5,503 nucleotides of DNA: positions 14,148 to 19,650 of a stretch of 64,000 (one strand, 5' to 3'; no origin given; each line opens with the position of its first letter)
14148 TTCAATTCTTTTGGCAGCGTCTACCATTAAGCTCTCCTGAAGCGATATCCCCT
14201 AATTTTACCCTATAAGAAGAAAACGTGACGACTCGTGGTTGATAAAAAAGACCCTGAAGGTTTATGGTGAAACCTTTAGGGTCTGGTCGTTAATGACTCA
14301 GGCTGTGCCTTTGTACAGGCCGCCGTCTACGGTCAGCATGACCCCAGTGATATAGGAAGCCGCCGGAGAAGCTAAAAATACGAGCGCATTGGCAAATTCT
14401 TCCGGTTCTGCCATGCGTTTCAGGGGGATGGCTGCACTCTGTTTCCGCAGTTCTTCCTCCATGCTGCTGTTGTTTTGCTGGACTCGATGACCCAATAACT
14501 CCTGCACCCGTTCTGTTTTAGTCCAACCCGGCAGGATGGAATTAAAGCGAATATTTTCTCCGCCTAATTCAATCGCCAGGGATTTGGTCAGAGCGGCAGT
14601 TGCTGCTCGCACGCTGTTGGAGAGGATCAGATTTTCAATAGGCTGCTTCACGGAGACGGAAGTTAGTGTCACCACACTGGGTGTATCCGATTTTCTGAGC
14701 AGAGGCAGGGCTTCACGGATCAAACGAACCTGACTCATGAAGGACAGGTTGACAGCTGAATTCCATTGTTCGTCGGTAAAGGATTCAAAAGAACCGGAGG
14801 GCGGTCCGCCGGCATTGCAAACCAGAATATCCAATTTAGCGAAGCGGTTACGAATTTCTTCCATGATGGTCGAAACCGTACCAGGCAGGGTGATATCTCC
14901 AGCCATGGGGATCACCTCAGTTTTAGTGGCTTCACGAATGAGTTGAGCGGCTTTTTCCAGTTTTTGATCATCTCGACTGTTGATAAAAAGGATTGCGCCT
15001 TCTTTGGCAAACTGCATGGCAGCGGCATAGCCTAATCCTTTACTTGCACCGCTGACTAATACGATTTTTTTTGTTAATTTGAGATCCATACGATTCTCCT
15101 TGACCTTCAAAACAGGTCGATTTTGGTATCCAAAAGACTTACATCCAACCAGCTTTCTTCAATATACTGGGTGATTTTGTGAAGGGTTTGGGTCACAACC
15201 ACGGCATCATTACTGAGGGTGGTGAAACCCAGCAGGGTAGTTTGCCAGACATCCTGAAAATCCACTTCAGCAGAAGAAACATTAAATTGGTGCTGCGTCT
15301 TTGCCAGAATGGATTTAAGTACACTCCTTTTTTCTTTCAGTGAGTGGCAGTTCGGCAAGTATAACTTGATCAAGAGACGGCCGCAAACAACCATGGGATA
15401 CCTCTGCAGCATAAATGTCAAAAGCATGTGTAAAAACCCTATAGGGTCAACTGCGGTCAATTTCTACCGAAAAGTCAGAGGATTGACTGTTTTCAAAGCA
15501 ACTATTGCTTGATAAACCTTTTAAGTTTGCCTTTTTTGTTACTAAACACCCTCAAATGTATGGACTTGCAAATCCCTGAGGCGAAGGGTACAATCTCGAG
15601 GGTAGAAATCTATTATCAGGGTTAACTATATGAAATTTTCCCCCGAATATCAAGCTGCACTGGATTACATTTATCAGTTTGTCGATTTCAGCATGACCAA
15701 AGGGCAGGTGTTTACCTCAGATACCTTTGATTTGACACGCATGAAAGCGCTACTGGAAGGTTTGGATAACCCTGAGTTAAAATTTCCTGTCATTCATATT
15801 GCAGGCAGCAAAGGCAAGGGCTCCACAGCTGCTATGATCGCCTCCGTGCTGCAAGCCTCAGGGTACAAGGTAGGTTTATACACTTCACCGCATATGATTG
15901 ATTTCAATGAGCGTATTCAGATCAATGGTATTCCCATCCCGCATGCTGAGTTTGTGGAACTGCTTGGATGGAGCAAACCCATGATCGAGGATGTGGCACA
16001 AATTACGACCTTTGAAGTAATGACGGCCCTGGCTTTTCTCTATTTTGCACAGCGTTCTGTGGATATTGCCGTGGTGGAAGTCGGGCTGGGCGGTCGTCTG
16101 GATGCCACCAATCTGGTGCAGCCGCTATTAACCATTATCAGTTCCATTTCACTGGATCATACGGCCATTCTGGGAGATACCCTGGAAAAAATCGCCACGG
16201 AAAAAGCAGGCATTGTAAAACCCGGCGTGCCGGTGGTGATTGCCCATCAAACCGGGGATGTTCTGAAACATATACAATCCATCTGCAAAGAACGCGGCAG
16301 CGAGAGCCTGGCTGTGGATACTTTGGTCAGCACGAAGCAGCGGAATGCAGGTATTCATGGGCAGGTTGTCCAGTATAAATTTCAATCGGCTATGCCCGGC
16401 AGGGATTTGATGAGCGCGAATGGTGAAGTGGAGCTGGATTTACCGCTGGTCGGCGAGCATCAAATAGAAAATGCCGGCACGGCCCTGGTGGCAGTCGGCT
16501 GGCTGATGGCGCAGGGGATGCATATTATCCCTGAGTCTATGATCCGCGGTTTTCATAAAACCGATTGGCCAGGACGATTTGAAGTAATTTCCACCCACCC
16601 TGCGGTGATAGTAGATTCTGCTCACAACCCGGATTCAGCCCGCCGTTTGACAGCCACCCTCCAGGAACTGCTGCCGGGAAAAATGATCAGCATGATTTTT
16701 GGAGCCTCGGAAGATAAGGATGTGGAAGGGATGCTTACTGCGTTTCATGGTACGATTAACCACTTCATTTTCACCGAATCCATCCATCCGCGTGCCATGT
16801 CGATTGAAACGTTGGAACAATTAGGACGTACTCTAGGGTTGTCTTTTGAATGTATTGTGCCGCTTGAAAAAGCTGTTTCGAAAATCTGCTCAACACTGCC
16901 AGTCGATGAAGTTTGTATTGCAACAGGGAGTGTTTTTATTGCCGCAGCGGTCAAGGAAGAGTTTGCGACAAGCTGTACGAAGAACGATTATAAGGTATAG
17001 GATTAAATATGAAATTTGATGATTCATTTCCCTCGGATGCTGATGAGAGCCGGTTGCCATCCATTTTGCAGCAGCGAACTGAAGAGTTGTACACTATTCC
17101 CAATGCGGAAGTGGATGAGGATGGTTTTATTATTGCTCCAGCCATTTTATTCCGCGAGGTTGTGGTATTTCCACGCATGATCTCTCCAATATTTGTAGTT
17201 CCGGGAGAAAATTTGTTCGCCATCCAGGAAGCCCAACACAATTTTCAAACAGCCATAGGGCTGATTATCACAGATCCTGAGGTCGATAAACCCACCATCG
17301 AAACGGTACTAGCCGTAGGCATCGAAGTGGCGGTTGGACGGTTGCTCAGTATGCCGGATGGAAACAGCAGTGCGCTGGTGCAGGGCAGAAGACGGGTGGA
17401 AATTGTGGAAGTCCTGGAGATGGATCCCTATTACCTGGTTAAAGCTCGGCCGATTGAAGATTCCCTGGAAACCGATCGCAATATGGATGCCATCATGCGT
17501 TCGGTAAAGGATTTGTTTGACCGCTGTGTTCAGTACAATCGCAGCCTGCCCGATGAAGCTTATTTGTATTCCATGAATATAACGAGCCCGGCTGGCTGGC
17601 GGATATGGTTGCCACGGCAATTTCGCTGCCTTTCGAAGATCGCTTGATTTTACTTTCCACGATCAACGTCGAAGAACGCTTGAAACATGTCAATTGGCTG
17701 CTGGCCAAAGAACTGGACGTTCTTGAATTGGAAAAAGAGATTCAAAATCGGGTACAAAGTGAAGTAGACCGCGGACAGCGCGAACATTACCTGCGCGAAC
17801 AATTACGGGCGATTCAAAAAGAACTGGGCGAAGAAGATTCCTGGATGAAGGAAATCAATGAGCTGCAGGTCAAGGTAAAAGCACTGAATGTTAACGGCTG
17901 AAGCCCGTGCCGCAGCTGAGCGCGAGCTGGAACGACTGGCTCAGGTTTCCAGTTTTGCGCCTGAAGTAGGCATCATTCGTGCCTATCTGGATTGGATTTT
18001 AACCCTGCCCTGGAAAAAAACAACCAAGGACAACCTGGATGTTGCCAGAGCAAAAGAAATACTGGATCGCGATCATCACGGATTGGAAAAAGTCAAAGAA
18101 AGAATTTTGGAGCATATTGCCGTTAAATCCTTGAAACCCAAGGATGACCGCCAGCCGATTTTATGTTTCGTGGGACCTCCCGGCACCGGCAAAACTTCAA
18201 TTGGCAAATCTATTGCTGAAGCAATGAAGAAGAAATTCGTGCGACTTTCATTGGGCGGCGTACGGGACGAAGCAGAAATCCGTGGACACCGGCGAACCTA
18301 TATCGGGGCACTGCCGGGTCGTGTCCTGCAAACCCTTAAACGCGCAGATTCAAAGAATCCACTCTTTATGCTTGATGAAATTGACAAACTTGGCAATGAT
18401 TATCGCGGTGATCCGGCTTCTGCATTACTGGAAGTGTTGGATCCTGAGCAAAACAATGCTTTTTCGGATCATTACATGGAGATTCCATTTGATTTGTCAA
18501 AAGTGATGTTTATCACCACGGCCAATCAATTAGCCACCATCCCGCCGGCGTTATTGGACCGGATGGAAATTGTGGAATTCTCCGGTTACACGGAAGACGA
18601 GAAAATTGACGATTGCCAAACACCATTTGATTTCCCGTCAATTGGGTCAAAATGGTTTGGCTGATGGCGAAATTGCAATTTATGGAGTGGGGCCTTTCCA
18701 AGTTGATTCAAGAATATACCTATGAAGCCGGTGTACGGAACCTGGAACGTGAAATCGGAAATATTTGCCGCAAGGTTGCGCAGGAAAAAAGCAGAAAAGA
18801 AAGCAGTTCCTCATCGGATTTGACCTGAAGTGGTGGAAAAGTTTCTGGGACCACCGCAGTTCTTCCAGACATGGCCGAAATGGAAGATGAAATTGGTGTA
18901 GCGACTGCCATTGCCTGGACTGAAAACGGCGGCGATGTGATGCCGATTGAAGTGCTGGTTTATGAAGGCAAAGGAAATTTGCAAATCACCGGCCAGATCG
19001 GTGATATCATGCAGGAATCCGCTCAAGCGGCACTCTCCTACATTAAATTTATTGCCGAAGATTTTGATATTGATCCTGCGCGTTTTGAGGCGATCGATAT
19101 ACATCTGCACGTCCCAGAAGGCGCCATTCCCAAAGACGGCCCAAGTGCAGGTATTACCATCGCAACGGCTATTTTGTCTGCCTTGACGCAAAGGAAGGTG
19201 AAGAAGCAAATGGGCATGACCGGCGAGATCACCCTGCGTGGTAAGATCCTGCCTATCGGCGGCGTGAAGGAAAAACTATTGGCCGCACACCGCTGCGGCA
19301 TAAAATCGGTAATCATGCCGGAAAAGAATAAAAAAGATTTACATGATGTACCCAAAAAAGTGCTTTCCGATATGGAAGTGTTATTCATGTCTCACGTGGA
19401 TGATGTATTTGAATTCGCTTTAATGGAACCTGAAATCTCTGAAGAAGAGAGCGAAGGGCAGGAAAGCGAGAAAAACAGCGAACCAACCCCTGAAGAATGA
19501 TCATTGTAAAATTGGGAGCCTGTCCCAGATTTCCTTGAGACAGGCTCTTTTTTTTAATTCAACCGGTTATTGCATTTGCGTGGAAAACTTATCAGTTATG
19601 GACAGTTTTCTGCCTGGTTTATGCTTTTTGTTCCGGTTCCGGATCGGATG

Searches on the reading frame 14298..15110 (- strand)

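Call 47: search_protein_families(library=pfam, proteins=[window:14298-15110:-], max_evalue=0.0001)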
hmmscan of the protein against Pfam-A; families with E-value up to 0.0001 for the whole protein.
window:14298-15110:- (270 aa): 4 families
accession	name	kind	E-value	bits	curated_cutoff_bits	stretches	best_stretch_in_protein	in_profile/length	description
PF13561.12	adh_short_C2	-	6.4e-54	183.5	27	1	21-265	1-235/236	Enoyl-(Acyl carrier protein) reductase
PF00106.31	adh_short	-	1.3e-39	136.2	26.6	1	15-205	1-190/195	short chain dehydrogenase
PF23441.1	SDR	-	1.5e-12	47.9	27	1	11-266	4-256/258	SDR-like rossmann domain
PF08659.16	KR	-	1.4e-08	35.3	22.6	1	17-121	3-110/180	KR domain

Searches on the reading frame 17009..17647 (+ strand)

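Call 47: search_protein_families(library=pfam, proteins=[window:17009-17647:+], max_evalue=0.0001)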
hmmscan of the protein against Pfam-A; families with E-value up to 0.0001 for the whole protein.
window:17009-17647:+ (212 aa): 1 family
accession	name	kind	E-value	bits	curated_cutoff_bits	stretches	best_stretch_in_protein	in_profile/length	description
PF02190.22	LON_substr_bdg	-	4.2e-20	72.9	28.7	1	44-195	3-161/200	ATP-dependent protease La (LON) substrate-binding domain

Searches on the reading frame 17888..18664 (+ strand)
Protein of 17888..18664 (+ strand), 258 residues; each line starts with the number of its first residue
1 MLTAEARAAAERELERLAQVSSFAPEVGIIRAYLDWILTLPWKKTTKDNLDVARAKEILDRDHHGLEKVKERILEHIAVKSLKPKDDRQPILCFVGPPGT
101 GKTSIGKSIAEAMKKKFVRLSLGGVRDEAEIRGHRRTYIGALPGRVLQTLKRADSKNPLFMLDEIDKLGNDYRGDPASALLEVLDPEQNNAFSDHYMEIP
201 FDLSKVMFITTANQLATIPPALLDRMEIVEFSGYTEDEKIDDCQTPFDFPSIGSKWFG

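Call 47: search_protein_families(library=pfam, proteins=[window:17888-18664:+], max_evalue=0.0001)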
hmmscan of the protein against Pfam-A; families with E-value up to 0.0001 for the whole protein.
window:17888-18664:+ (258 aa): 4 families
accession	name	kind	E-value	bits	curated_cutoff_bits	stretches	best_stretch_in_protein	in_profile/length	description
PF00004.35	AAA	-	1.3e-26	94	21.2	1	92-232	1-129/131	ATPase family associated with various cellular activities (AAA)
PF07728.20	AAA_5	-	1.1e-08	35.7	22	1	92-226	2-139/139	AAA domain (dynein-related subfamily)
PF08298.17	AAA_PrkA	-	5e-05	23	25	1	57-116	55-112/358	PrkA AAA domain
PF05496.18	RuvB_N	-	8.3e-05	22.8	27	0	62-119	8-63/159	Holliday junction DNA helicase RuvB P-loop domain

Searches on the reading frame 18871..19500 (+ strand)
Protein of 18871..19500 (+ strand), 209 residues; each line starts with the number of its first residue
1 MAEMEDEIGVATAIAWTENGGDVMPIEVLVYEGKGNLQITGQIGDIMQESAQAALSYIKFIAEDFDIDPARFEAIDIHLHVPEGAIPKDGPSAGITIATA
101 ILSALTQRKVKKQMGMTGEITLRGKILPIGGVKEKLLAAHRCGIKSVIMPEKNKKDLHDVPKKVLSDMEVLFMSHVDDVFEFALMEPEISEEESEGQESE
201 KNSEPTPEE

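Call 47: search_protein_families(library=pfam, proteins=[window:18871-19500:+], max_evalue=0.0001)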
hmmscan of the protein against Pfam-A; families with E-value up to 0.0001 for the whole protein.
window:18871-19500:+ (209 aa): 2 families
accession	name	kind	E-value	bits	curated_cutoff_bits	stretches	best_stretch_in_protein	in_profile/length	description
PF05362.19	Lon_C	-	3.3e-83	278.7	21.1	1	2-185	21-204/205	Lon protease (S16) C-terminal proteolytic domain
PF13541.12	ChlI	-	1.6e-12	47.8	27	1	26-153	1-121/121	Subunit ChlI of Mg-chelatase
